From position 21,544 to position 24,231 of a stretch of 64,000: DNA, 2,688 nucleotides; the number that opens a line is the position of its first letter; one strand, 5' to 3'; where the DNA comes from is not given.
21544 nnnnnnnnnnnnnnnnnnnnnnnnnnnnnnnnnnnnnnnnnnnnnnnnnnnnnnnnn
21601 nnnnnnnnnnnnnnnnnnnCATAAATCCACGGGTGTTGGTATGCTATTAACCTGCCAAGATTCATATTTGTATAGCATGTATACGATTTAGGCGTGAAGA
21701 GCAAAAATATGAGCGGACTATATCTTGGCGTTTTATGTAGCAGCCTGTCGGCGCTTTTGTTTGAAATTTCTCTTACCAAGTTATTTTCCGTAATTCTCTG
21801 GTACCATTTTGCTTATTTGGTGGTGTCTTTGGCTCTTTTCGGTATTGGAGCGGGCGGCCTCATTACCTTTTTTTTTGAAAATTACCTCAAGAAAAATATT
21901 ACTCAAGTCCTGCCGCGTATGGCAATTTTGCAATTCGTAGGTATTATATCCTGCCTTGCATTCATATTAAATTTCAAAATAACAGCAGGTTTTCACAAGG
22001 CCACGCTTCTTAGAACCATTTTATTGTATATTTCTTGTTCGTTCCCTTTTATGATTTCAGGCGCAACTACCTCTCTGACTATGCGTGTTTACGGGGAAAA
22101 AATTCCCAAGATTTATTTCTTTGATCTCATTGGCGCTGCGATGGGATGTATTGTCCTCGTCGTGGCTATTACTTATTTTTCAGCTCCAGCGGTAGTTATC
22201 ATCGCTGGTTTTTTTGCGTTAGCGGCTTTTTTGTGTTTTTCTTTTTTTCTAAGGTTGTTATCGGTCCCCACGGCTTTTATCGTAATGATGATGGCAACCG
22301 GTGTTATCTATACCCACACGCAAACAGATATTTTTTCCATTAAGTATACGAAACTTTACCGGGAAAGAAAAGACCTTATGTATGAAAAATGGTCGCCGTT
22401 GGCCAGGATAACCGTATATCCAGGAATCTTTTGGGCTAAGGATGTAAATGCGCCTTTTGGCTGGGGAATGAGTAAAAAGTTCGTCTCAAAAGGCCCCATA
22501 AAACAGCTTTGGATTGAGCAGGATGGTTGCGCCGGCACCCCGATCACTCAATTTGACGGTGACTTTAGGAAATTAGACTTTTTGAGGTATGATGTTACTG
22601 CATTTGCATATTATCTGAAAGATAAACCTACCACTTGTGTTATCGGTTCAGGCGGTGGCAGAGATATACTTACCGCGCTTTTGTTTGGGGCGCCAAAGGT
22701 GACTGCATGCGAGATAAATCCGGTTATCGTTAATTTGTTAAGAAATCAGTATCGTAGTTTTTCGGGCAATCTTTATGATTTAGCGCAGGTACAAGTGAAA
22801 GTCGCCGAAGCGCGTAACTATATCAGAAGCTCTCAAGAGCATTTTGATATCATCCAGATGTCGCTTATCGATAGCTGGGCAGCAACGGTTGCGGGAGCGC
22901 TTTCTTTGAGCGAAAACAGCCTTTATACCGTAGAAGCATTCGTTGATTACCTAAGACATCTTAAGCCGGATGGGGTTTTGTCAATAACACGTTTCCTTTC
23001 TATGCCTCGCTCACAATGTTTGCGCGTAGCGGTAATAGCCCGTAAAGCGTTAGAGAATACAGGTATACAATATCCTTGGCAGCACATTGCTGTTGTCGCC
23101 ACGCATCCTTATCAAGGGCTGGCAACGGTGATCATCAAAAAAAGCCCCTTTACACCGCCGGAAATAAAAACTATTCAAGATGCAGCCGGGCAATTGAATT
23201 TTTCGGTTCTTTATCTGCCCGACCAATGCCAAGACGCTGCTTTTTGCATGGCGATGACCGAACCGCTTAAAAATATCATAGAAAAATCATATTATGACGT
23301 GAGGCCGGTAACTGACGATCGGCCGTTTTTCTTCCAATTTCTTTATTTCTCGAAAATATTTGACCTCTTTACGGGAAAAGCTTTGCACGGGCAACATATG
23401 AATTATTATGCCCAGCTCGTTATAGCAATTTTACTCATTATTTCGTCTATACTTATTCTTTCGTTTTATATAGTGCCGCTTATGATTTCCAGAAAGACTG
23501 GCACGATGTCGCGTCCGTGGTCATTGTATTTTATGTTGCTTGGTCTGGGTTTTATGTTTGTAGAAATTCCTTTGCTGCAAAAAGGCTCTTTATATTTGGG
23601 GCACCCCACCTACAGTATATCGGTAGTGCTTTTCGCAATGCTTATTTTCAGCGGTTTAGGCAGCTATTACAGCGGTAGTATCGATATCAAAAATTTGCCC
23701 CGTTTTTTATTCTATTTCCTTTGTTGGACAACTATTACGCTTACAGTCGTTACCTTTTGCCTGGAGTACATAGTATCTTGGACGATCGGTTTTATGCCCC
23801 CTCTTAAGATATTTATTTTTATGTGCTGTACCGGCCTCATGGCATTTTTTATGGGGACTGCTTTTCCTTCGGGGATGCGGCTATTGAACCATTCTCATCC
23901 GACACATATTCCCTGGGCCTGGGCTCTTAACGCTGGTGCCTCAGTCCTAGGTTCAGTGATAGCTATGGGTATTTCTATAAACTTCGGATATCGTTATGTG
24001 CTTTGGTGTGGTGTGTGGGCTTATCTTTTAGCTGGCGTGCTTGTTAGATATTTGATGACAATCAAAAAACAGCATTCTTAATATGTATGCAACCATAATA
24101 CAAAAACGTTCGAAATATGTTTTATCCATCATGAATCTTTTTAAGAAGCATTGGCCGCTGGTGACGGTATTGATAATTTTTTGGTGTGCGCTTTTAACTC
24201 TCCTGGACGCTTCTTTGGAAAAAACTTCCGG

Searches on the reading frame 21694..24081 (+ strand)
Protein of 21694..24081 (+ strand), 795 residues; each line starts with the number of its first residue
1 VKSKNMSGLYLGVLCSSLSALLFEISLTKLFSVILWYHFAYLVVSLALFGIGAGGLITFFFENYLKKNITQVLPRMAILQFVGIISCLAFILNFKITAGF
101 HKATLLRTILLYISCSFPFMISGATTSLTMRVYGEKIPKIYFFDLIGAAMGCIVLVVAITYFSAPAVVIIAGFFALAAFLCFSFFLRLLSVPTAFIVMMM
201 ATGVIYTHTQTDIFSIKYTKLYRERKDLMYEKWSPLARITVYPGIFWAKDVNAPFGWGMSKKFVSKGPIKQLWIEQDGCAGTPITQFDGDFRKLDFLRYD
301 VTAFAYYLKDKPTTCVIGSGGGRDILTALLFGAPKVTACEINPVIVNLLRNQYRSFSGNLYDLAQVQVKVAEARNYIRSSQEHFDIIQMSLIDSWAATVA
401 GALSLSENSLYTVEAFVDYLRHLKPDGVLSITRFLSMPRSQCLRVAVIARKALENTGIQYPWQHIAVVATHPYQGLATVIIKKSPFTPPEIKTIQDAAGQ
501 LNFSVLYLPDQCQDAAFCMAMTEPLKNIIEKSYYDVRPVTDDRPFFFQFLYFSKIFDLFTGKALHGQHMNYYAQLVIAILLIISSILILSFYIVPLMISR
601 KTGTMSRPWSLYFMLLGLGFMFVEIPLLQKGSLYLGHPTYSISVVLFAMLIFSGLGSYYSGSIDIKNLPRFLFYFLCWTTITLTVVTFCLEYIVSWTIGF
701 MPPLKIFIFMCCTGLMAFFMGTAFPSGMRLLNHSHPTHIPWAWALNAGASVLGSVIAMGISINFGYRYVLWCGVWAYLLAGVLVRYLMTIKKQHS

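Call 9: search_protein_families(library=pfam, proteins=[window:21694-24081:+], max_evalue=0.0001)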
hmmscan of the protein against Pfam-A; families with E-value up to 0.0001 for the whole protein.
window:21694-24081:+ (795 aa): 1 family
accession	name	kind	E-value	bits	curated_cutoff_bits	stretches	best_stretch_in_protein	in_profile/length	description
PF01564.23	Spermine_synth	-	1.2e-05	25.4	22.9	1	325-430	32-129/186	Spermine/spermidine synthase domain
